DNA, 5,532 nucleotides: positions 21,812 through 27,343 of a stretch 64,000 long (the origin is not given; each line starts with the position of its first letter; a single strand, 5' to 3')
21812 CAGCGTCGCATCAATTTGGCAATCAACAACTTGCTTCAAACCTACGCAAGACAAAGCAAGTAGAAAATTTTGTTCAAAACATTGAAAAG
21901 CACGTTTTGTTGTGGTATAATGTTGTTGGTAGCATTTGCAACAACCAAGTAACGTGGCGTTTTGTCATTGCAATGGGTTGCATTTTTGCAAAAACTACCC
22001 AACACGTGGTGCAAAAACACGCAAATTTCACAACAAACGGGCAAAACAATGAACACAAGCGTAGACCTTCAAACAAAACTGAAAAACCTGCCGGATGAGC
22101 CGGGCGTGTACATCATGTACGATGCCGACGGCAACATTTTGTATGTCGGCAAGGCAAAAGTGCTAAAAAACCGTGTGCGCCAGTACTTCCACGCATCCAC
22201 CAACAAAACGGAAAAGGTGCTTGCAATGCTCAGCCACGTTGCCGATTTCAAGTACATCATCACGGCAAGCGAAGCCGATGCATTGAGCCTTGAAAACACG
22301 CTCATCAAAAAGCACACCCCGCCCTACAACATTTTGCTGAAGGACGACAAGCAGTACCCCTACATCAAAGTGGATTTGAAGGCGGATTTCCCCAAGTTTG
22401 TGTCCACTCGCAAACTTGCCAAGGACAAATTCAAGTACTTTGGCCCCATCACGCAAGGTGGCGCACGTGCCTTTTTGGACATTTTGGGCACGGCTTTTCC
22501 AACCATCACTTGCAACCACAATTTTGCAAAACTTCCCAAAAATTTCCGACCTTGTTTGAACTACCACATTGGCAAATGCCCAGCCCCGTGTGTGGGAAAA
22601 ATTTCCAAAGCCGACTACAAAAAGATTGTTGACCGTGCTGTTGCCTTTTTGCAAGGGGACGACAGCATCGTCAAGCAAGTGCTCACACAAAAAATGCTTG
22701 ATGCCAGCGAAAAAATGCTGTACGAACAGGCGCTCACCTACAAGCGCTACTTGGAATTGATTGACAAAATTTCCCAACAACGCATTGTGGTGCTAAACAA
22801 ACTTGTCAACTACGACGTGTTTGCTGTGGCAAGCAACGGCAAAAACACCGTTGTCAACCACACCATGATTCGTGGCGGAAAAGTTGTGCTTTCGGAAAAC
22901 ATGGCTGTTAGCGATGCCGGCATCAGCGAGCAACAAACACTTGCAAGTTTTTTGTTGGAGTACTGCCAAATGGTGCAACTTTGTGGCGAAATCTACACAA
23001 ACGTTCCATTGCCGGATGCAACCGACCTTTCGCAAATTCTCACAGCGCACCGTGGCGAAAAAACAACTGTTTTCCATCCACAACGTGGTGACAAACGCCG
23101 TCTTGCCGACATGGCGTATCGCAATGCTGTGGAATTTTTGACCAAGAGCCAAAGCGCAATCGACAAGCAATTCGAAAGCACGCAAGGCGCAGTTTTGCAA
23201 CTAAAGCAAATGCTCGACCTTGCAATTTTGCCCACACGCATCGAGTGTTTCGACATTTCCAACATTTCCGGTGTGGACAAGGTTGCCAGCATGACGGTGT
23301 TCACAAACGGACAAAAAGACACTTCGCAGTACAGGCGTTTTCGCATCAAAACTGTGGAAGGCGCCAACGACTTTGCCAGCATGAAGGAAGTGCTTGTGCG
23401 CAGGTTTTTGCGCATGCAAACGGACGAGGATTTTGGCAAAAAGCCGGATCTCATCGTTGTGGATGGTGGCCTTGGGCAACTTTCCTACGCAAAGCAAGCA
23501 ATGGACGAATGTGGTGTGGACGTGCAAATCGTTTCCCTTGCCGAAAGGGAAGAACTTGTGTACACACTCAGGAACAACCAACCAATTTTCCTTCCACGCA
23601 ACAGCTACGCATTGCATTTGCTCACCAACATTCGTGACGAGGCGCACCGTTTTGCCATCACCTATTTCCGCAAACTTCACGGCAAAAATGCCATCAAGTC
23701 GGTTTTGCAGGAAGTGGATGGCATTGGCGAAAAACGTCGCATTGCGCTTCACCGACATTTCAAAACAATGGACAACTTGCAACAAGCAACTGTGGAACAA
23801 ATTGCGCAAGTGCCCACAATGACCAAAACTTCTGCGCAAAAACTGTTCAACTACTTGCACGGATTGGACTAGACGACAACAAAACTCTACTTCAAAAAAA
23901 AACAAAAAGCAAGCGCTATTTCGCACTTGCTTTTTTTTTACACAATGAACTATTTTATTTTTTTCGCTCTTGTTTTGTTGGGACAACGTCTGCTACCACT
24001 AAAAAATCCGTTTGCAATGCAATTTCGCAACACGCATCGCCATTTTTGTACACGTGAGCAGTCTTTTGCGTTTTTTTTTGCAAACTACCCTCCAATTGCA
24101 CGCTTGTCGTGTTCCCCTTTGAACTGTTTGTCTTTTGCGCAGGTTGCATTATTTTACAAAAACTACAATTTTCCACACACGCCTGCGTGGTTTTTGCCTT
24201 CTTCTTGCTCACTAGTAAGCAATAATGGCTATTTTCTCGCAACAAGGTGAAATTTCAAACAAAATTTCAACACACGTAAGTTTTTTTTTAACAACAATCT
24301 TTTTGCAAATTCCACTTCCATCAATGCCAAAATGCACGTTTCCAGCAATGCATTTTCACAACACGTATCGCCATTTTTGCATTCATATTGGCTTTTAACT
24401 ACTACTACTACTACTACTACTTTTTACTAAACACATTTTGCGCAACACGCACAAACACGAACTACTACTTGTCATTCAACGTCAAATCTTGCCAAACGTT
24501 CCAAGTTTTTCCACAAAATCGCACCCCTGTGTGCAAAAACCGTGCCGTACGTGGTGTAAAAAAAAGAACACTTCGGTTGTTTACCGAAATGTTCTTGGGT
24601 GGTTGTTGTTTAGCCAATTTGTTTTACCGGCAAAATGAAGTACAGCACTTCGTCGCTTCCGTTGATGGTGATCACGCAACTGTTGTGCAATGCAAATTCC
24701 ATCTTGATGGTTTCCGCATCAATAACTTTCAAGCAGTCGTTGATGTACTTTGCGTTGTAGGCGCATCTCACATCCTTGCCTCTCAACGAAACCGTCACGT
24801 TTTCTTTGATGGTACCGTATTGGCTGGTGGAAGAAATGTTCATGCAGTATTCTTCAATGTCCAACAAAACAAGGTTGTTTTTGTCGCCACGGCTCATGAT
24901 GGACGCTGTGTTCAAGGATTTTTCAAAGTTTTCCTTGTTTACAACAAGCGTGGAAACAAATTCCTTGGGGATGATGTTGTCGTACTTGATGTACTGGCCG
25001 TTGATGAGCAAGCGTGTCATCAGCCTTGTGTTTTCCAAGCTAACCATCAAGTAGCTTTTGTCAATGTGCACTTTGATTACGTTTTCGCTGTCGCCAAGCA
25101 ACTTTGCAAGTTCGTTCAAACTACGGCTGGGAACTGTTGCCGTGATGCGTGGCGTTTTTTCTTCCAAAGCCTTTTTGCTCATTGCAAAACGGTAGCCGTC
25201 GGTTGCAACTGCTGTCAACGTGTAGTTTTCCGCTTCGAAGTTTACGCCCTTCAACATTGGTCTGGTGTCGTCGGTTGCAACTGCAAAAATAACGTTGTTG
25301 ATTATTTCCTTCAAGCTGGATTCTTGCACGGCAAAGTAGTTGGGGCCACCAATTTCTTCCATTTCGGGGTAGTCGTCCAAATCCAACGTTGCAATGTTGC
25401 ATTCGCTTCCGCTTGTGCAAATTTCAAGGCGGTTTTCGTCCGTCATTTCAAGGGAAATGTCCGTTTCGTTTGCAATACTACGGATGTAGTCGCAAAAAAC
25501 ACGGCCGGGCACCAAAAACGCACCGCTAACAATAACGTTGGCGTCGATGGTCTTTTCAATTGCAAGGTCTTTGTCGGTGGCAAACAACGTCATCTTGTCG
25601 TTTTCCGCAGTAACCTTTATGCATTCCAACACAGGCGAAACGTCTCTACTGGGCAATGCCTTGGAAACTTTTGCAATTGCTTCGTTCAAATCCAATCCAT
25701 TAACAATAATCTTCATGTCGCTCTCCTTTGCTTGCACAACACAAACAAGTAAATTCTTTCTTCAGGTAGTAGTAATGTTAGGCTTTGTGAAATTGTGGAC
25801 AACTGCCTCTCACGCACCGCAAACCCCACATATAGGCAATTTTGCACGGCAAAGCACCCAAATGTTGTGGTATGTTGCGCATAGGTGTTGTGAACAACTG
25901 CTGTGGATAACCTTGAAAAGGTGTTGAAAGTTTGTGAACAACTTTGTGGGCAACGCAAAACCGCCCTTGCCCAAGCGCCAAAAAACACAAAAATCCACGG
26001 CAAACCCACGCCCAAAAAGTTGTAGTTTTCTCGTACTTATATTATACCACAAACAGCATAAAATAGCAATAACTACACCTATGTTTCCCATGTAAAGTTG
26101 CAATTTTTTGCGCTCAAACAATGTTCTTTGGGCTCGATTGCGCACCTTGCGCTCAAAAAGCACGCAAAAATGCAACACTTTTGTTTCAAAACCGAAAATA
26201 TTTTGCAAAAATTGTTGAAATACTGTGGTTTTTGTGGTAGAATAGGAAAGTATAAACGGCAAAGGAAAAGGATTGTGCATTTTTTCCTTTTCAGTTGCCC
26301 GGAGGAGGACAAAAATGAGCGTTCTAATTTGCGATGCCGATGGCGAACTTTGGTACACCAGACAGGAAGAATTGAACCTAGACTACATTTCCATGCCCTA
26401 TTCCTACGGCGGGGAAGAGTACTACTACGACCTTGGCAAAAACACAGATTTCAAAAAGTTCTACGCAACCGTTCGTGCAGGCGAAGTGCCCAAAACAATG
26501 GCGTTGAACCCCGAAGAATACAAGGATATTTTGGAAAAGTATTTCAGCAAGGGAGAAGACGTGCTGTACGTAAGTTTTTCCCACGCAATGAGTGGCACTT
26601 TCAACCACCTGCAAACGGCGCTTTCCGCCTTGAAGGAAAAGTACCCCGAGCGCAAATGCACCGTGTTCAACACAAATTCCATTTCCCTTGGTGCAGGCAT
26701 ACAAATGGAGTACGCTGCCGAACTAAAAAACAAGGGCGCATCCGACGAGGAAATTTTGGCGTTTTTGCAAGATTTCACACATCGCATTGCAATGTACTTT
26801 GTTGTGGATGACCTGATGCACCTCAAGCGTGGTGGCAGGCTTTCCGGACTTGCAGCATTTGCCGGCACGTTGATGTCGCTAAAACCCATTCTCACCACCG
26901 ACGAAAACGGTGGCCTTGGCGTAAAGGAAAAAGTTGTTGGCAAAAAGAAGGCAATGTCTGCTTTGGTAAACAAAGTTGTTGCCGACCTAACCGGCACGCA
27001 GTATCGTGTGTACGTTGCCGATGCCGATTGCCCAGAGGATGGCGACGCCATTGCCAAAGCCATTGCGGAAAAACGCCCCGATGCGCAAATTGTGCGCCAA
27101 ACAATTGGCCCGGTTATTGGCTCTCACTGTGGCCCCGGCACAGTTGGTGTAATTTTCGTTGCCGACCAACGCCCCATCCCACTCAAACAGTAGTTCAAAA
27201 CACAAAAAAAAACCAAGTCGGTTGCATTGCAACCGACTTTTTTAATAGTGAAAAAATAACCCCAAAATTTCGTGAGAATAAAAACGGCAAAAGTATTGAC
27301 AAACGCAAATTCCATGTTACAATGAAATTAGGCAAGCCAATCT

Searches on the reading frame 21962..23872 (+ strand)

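Call 10: search_protein_families(library=pfam, proteins=[window:21962-23872:+], max_evalue=0.01)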
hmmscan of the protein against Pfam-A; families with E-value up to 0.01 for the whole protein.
window:21962-23872:+ (636 aa): 7 families
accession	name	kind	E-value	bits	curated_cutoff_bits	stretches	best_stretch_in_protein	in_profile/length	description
PF08459.17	UvrC_RNaseH_dom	-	1.9e-50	171.3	22.3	1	415-566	1-159/159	UvrC RNAse H endonuclease domain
PF22920.2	UvrC_RNaseH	-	1.1e-23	83.8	24.3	1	284-394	2-114/116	UvrC Ribonuclease H-like domain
PF01541.30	GIY-YIG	-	1.2e-11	45.1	22.6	1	47-123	2-78/78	GIY-YIG catalytic domain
PF14520.12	HHH_5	-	2.1e-07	31.7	27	1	581-628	3-51/57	Helix-hairpin-helix domain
PF12826.13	HHH_2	-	1.5e-06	28.7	27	1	588-633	11-56/64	Helix-hairpin-helix motif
PF24348.1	DUF7508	-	0.00022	21.8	26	1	39-80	14-54/79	Domain of unknown function (DUF7508)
PF20815.3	GIY_YIG_2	-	0.004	17.6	22.4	0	53-80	27-56/153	GIY-YIG catalytic domain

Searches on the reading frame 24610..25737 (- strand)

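Call 23: search_protein_families(library=ncbifam, proteins=[window:24610-25737:-], max_evalue=0.001)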
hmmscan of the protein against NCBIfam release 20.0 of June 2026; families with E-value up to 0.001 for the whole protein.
window:24610-25737:- (375 aa): 3 families
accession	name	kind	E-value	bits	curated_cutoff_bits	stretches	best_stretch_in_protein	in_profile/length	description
TIGR00663.1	dnan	equivalog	1.5e-75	254.4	137.65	1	8-372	1-366/367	DNA polymerase III subunit beta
NF004184.0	PRK05643.3-2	equivalog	1.6e-37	129.3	443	1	8-369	1-370/375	DNA polymerase III subunit beta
NF011508.0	PRK14946.1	equivalog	1.5e-24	86.8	513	1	8-342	1-335/366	DNA polymerase III subunit beta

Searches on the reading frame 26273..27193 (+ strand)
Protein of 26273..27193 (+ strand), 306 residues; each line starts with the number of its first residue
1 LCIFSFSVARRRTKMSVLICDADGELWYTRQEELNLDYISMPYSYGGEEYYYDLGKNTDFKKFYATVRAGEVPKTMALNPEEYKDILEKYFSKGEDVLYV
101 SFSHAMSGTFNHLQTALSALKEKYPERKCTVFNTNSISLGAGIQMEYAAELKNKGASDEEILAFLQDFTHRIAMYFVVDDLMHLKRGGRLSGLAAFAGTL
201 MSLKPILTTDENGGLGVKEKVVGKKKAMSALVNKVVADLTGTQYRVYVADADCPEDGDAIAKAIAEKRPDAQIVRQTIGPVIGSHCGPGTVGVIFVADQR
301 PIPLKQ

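Call 8: search_protein_families(library=pfam, proteins=[window:26273-27193:+], max_evalue=0.01)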
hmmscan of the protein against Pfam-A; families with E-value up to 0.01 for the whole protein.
window:26273-27193:+ (306 aa): 1 family
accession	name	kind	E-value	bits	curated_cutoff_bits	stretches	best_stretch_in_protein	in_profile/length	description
PF02645.21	DegV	-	6.2e-61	206.6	27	1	31-297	17-279/280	Uncharacterised protein, DegV family COG1307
